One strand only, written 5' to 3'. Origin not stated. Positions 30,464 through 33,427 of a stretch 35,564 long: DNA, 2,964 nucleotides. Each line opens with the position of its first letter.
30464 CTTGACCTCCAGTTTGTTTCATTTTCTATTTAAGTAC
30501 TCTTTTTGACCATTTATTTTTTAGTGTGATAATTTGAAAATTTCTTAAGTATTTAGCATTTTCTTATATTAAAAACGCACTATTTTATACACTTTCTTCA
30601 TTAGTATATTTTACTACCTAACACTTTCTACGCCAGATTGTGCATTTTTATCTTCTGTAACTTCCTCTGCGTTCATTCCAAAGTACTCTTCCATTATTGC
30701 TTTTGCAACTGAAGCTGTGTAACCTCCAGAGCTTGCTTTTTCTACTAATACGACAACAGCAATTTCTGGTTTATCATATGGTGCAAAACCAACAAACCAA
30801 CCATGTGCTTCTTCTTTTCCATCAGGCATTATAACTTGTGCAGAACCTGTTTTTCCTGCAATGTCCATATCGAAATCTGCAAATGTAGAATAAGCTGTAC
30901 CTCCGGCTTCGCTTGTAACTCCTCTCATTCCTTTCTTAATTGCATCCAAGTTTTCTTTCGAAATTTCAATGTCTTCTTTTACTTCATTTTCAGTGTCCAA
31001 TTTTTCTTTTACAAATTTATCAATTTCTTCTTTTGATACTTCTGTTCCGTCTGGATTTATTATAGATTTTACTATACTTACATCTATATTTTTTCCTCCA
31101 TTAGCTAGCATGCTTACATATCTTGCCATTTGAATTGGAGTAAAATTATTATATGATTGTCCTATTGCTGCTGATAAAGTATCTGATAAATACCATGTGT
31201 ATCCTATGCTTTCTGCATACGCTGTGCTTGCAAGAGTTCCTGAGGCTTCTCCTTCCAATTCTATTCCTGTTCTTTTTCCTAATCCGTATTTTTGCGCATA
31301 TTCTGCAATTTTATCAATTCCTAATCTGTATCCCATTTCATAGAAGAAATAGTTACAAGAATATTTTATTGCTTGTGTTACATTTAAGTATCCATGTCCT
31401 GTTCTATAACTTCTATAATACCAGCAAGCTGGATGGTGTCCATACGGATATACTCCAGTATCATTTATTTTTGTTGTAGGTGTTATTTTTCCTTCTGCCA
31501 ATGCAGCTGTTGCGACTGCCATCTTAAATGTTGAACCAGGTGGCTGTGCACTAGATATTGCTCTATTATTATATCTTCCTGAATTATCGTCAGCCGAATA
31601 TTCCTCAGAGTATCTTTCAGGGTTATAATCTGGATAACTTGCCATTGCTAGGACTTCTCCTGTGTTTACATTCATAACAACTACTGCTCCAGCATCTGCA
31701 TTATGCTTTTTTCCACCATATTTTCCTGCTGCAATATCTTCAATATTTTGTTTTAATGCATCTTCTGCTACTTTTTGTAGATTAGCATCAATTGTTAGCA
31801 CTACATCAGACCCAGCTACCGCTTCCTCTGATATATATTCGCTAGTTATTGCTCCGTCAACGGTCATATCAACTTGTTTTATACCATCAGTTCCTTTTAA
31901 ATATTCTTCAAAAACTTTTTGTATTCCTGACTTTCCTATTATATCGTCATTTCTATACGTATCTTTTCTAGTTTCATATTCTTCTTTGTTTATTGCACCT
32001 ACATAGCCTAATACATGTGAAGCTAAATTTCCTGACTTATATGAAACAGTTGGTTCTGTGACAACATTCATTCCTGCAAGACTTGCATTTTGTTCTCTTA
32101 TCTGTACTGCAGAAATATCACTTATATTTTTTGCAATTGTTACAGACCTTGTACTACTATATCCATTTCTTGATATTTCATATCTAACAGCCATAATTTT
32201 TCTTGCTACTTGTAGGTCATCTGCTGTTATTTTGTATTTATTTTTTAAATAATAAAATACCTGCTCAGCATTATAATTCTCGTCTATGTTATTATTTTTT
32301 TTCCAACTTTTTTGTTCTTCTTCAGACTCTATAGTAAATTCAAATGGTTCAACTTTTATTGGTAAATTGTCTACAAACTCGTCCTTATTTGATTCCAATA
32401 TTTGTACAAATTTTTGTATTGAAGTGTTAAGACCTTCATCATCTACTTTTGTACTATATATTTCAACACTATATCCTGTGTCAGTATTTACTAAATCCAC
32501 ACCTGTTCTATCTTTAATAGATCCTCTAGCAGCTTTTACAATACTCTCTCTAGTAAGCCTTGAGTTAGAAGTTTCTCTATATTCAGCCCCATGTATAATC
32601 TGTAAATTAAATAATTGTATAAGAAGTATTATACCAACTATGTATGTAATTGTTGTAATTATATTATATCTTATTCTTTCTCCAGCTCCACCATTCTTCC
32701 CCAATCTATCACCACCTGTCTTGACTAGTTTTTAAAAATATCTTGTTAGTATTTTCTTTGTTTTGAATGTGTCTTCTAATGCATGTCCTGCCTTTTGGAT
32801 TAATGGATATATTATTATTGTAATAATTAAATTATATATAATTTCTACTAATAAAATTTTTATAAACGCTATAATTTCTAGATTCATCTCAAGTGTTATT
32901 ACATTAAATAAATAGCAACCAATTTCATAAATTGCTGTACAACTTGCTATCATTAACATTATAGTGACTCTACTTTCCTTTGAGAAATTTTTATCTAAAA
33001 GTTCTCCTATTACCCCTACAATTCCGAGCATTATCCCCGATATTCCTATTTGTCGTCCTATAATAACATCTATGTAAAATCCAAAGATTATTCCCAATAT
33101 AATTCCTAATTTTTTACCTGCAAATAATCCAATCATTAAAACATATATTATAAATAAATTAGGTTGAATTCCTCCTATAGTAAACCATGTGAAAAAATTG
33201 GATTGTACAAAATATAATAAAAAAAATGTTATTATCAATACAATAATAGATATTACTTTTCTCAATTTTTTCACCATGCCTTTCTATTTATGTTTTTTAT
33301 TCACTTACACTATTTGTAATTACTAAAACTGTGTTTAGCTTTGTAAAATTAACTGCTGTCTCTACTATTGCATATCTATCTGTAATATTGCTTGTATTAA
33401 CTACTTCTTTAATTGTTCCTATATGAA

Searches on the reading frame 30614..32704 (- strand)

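Call 12: search_protein_families(library=pfam, proteins=[window:30614-32704:-])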
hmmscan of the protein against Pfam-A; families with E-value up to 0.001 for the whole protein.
window:30614-32704:- (696 aa): 2 families
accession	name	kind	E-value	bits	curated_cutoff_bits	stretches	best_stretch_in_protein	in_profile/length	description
PF00905.27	Transpeptidase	-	7.5e-75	252.3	22.1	1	339-672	1-299/299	Penicillin binding protein transpeptidase domain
PF03717.20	PBP_dimer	-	1.1e-36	127.4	24.4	1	56-289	2-178/180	Penicillin-binding Protein dimerisation domain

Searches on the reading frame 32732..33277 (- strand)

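Call 12: search_protein_families(library=pfam, proteins=[window:32732-33277:-])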
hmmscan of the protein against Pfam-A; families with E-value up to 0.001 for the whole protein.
window:32732-33277:- (181 aa): 1 family
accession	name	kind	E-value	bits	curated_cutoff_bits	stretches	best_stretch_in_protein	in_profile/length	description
PF04093.17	MreD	-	2.7e-11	44.3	24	1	11-162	6-153/158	rod shape-determining protein MreD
